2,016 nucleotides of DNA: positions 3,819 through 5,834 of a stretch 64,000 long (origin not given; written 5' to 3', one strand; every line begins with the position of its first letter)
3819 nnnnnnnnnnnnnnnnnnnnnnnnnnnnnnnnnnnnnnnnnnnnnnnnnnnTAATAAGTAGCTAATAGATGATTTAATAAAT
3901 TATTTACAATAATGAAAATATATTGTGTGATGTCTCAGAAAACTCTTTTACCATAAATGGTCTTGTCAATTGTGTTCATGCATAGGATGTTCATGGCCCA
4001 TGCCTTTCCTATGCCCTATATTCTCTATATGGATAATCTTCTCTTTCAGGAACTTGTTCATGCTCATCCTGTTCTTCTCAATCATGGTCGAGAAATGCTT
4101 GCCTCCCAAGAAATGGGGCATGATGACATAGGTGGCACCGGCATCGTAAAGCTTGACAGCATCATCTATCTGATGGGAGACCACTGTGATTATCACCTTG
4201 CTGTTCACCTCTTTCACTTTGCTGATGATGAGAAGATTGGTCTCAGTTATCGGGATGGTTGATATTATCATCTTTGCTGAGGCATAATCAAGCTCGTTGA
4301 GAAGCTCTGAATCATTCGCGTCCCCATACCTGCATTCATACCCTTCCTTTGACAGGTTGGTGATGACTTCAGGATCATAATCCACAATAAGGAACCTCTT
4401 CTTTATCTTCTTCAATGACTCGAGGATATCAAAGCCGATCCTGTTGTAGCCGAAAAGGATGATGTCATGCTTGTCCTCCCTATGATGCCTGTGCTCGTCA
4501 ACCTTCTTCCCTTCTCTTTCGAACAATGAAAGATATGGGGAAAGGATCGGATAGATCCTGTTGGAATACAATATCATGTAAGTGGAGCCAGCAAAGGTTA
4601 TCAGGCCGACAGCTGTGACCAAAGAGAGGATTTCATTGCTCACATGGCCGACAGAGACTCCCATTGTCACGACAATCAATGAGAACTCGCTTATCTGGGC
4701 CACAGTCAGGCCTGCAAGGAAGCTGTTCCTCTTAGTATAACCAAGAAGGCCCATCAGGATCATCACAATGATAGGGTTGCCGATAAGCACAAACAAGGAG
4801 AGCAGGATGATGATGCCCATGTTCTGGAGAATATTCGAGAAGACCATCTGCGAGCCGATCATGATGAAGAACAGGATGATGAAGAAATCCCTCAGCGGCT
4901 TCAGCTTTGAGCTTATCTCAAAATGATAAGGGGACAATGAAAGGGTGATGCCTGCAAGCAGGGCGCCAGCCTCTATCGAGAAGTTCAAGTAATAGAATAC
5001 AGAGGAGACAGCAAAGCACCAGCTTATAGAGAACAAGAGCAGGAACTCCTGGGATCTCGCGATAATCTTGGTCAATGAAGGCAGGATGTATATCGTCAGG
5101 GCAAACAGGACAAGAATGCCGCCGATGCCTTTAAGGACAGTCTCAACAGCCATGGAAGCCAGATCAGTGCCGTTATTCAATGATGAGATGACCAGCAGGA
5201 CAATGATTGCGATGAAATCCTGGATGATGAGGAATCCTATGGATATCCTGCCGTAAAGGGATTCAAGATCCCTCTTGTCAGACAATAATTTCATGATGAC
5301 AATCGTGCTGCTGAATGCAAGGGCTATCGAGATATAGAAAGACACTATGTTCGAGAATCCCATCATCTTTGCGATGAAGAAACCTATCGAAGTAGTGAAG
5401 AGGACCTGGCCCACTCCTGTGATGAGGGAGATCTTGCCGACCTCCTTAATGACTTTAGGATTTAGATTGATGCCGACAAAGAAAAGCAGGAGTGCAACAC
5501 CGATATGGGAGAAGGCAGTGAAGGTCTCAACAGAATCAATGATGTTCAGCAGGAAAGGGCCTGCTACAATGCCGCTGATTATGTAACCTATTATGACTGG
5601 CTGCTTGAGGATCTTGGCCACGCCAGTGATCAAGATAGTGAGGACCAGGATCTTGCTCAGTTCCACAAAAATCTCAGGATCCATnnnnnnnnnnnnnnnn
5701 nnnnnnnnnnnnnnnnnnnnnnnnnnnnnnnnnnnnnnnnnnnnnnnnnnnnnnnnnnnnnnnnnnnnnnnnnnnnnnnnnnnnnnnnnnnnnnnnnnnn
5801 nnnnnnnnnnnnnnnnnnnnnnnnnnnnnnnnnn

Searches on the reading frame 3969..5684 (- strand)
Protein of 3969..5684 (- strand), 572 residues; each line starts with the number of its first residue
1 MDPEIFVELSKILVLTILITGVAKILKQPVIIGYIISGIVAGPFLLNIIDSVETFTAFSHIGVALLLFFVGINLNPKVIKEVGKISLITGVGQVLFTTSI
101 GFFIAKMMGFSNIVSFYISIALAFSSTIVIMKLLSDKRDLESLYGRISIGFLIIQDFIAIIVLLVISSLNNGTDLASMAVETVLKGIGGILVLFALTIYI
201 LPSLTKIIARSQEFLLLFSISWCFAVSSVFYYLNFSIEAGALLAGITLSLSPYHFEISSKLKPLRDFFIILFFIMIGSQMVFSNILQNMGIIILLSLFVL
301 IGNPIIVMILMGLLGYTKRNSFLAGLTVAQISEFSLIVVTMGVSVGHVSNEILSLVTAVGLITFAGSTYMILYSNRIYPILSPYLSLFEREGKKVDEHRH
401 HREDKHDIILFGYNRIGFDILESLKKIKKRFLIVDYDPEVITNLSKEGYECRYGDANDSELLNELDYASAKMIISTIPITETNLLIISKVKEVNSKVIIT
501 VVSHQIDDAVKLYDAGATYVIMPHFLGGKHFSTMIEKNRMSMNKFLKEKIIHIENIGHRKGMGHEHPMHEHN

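Call 15: search_protein_families(library=ncbifam, proteins=[window:3969-5684:-], max_evalue=1e-8)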
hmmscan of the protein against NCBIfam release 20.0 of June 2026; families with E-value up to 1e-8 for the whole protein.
window:3969-5684:- (572 aa): 5 families
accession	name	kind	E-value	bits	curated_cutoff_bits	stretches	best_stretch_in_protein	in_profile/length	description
NF002924.0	PRK03562.1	equivalog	5.5e-56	190.3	752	1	9-520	10-517/623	glutathione-regulated potassium-efflux system protein KefC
NF007950.1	PRK10669.1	equivalog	1.9e-45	155.8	700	1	11-523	13-535/547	YbaL family putative K(+) efflux transporter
NF045626.1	FeTrans_MagA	equivalog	1.7e-44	152.4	700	1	12-377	13-380/386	iron transporter MagA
TIGR00932.1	2a37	subfamily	1.3e-43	149.5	238.3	1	13-280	1-274/275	monovalent cation:proton antiporter-2 (CPA2) family protein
NF002973.0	PRK03659.1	equivalog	1.6e-43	149.2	804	1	13-499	14-494/602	glutathione-regulated potassium-efflux system protein KefB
